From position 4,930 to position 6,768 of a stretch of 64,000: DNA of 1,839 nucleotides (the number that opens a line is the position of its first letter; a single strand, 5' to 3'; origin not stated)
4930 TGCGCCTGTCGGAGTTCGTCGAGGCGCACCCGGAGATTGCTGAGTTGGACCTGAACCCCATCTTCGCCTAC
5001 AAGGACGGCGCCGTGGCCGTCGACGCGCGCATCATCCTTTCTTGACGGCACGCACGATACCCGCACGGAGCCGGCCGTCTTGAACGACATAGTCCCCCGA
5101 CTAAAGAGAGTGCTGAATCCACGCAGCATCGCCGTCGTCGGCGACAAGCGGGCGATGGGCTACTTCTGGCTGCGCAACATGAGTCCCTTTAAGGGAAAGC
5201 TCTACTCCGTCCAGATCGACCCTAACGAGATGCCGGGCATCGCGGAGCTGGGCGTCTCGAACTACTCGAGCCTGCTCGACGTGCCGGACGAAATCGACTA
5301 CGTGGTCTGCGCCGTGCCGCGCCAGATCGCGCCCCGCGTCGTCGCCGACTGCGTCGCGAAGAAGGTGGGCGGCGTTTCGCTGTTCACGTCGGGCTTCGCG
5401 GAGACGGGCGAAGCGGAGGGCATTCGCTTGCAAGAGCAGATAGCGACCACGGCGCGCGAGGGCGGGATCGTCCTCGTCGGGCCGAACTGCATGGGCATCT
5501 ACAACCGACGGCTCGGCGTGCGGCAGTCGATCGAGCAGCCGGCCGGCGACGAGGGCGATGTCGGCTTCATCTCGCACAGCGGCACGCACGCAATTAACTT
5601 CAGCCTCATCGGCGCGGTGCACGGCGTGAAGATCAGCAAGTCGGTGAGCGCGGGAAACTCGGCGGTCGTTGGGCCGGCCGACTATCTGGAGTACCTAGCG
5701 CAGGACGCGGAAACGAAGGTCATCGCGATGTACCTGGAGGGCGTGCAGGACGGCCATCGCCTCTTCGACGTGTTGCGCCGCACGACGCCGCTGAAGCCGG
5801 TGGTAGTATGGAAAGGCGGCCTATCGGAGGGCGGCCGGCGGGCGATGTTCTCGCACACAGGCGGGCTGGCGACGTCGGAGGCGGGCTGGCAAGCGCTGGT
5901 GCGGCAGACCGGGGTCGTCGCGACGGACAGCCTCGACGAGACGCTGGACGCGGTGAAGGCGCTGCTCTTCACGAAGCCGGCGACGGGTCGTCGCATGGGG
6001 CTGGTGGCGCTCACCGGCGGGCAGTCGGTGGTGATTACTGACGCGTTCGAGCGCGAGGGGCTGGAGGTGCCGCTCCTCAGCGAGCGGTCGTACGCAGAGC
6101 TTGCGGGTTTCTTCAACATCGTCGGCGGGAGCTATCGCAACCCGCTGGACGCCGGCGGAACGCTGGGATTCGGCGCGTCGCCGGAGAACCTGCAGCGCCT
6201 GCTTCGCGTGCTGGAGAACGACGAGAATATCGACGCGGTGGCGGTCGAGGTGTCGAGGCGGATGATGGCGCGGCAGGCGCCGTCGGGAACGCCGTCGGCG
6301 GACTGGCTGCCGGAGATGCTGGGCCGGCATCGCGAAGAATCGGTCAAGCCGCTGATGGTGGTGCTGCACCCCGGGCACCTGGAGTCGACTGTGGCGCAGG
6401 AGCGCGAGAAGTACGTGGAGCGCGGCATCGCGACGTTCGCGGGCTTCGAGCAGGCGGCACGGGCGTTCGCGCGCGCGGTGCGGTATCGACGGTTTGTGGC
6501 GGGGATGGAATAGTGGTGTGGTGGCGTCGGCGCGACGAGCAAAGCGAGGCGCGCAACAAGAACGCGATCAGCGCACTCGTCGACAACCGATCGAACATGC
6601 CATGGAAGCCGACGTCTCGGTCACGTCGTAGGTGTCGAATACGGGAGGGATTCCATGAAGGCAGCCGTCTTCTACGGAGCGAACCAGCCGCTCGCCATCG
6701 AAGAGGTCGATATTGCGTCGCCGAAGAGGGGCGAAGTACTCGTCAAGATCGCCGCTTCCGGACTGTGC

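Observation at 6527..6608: Novel ~80-95 bp intergenic repeat family present three times in the same orientation (6527-6608, 20694-20786, 60245-60339)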

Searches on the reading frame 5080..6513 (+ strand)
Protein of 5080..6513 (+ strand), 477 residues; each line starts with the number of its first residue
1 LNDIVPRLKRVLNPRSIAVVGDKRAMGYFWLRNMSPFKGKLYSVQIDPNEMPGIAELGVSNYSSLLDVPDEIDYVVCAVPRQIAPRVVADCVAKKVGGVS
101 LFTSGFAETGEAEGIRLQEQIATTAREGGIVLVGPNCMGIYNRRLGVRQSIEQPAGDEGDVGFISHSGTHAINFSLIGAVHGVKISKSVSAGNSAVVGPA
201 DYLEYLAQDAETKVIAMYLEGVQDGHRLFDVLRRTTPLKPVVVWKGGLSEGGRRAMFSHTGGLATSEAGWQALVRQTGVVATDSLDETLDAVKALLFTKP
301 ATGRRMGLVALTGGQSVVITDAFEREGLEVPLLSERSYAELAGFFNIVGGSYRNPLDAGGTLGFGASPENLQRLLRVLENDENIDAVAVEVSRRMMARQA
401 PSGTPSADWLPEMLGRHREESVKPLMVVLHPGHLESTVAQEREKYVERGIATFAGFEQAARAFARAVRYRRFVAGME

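Call 63: search_protein_families(library=pfam, proteins=[window:5080-6513:+])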
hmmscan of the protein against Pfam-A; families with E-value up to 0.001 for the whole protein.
window:5080-6513:+ (477 aa): 3 families
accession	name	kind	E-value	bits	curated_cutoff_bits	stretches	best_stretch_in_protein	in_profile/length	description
PF13607.11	Succ_CoA_lig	-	9.5e-41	139.2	27.4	1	158-295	1-138/138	Succinyl-CoA ligase like flavodoxin domain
PF13380.12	CoA_binding_2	-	1.7e-12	48.2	22.8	1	15-142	1-115/116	CoA binding domain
PF02629.25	CoA_binding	-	0.00056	21.1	22.3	0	29-105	21-97/97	CoA binding domain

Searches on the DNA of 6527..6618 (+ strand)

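Call 41: build_rna_model(alignment_id=A3)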
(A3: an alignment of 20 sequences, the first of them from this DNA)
Model R1 built from alignment A3 (20 sequences, 105 columns); structure: RNAalifold consensus.
model positions 90; base pairs 10; branch points 1; effective number of sequences 2.01; information 0.633 bits per position. Calibrated on 0.2 Mb of random sequence (short: E-values are rough).
structure used (alignment columns):
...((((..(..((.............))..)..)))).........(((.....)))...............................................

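Call 42: search_with_rna_model(model_id=R1, sources=[window, L022, L061, L102, L104, L119, L121, L122, L125, L127, L130, L132, L134, L135, L142, L143, L145, L149, L151, L152, L153, L154, L155], max_evalue=1)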
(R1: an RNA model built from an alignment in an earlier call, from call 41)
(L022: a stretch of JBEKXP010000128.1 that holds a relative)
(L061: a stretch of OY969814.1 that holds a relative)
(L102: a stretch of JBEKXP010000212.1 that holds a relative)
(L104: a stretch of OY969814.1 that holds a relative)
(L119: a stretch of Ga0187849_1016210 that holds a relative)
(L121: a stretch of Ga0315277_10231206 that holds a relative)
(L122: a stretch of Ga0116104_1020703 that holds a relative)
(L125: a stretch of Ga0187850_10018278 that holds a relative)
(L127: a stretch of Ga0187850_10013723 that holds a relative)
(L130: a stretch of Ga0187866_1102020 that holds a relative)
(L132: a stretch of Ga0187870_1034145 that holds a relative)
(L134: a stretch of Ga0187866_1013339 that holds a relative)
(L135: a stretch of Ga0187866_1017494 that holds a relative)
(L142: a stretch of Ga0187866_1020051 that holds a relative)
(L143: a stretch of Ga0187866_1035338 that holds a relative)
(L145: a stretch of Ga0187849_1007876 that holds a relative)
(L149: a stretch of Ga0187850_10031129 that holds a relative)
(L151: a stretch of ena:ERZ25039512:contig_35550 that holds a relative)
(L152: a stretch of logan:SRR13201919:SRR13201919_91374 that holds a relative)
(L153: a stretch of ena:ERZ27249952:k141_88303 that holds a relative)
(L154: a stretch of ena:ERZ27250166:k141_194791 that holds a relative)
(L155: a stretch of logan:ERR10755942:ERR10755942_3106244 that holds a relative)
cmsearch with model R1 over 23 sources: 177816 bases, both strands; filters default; matches with E-value up to 1: 42.
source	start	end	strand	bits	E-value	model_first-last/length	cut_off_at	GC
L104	1666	1755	+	106.5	9.5e-30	1-90/90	no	0.66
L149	738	827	-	104.9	2.8e-29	1-90/90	no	0.63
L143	1462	1551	-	103.4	8.2e-29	1-90/90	no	0.62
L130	650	749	+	101.1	4.2e-28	1-90/90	no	0.63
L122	19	108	-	100.9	4.7e-28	1-90/90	no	0.63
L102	2505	2594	+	98.6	2.4e-27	1-90/90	no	0.63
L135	955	1044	+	98.6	2.4e-27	1-90/90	no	0.63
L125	3331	3419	-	97.3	5.7e-27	1-90/90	no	0.66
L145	1741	1839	+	97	7.1e-27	1-90/90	no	0.64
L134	2045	2138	+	94.4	4.2e-26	1-90/90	no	0.63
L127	4132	4220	+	93.2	1e-25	1-90/90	no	0.62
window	6527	6615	+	92.4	1.7e-25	1-90/90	no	0.62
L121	1865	1955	+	91.7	2.8e-25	1-90/90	no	0.66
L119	540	628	-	90.8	5.2e-25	1-90/90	no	0.63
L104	1908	1997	+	90.2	8.3e-25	1-90/90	no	0.68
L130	838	937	+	86.8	8.7e-24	1-90/90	no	0.65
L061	2504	2603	-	86.8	8.9e-24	1-90/90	no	0.64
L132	261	347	-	80.5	6.9e-22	1-90/90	no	0.61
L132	418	536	-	76.3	1.3e-20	1-90/90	no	0.69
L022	4765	4863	+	75.4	2.4e-20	1-90/90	no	0.66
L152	2406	2504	-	74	6.5e-20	1-90/90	no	0.61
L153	6133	6231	-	74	6.5e-20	1-90/90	no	0.61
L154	533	631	-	71.5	3.8e-19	1-90/90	no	0.6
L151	10369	10467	-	71.1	4.8e-19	1-90/90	no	0.61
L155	616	714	-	71.1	4.8e-19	1-90/90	no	0.61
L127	3944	4061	+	68.8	2.5e-18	1-90/90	no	0.7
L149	545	658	-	48.1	4.6e-12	1-90/90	no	0.68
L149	828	929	-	34.5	6e-08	4-79/90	no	0.65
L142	2676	2807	+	34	8.7e-08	1-90/90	no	0.61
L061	4532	4614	+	16.5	0.017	1-90/90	no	0.72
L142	2824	2910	+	16.3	0.02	1-90/90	no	0.61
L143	1807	1893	-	14.7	0.057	1-90/90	no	0.66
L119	1972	2073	-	14.2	0.086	1-90/90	no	0.69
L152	3638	3709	-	12.1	0.36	1-90/90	no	0.72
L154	1765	1836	-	12.1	0.36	1-90/90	no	0.72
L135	1554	1624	+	11.9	0.43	1-90/90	no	0.63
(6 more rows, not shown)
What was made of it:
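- Checked: Copy count: a covariance model built from 20 family members finds exactly these three in the 64 kb, and nothing else above 12 bits (call 42).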

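Call 51: search_with_rna_model(model_id=R1, sources=[L156, L157, L158, L159, L160, L161], max_evalue=1)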
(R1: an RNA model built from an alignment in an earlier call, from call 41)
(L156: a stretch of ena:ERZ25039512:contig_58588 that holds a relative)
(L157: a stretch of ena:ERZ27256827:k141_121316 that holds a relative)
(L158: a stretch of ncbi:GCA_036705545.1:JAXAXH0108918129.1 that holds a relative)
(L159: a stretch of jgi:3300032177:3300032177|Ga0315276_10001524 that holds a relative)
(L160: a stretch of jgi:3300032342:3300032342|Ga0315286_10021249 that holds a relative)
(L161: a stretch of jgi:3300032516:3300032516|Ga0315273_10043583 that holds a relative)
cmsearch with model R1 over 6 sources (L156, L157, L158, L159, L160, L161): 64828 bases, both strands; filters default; matches with E-value up to 1: 1.
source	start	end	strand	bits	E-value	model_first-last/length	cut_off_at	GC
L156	2493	2603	-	13.9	0.037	1-90/90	no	0.63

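Call 58: search_with_rna_model(model_id=R1, sources=[window, L022, L061, L104, L119, L121, L122, L125, L127, L130, L132, L134, L135, L142, L143, L145, L149], max_evalue=0.00001, make_alignment=true)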
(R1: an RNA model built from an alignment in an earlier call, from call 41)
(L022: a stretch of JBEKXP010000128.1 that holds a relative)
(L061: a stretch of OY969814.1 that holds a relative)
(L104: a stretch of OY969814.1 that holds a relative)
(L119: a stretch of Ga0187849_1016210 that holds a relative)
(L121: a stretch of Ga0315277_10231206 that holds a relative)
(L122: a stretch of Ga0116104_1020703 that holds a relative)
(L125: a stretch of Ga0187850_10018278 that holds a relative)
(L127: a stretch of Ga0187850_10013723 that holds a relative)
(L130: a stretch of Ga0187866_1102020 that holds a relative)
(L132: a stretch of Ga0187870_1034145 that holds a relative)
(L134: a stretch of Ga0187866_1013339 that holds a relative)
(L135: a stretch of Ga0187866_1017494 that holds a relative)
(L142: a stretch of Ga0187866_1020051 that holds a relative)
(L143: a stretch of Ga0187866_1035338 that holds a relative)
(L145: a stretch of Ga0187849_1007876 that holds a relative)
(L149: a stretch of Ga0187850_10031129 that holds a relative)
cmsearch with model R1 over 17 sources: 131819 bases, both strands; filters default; matches with E-value up to 0.00001: 25.
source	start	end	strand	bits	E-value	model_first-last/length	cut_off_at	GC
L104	1666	1755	+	106.5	7.1e-30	1-90/90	no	0.66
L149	738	827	-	104.9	2.1e-29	1-90/90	no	0.63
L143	1462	1551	-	103.4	6.1e-29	1-90/90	no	0.62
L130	650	749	+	101.1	3.1e-28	1-90/90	no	0.63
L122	19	108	-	100.9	3.5e-28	1-90/90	no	0.63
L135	955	1044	+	98.6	1.7e-27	1-90/90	no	0.63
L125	3331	3419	-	97.3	4.2e-27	1-90/90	no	0.66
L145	1741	1839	+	97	5.3e-27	1-90/90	no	0.64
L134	2045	2138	+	94.4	3.1e-26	1-90/90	no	0.63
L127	4132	4220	+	93.2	7.5e-26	1-90/90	no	0.62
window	6527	6615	+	92.4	1.3e-25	1-90/90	no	0.62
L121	1865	1955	+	91.7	2.1e-25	1-90/90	no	0.66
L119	540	628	-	90.8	3.9e-25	1-90/90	no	0.63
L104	1908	1997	+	90.2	6.2e-25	1-90/90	no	0.68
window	60246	60345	+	89.2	1.2e-24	1-90/90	no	0.67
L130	838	937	+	86.8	6.4e-24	1-90/90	no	0.65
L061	2504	2603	-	86.8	6.6e-24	1-90/90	no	0.64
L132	261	347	-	80.5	5.1e-22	1-90/90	no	0.61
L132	418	536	-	76.3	9.7e-21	1-90/90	no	0.69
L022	4765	4863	+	75.4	1.8e-20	1-90/90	no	0.66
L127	3944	4061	+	68.8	1.9e-18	1-90/90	no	0.7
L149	545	658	-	48.1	3.4e-12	1-90/90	no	0.68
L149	828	929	-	34.5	4.4e-08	4-79/90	no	0.65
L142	2676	2807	+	34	6.4e-08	1-90/90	no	0.61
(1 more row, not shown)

Alignment A6: 25 matches aligned to the model, 183 columns, each read 5' to 3' on its own strand. Consensus structure (alignment columns), stored with it:
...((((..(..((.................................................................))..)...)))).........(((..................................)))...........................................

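Call 68: search_with_rna_model(model_id=R1, sources=[L162, L163, L164, L165, L166], max_evalue=1)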
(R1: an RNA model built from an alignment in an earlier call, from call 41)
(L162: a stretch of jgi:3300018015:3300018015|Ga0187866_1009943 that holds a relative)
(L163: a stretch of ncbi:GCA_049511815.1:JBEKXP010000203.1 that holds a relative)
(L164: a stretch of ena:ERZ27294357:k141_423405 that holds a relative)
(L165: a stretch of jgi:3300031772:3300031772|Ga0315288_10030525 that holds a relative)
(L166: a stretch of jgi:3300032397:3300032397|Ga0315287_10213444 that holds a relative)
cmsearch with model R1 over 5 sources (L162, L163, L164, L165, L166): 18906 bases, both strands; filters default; matches with E-value up to 1: 5.
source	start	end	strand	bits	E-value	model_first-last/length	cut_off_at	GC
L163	2909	3008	-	101.1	4.5e-29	1-90/90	no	0.63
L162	3777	3885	-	66.1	1.8e-18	1-90/90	no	0.69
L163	2316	2381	+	11.7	0.049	1-90/90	no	0.73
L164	587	622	+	10.9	0.091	1-90/90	no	0.5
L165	2490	2569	-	9.8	0.19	1-90/90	no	0.7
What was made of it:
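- There is no copy at all in about 80 kb from relatives with 93% RplS identity or less (calls 51, 68).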
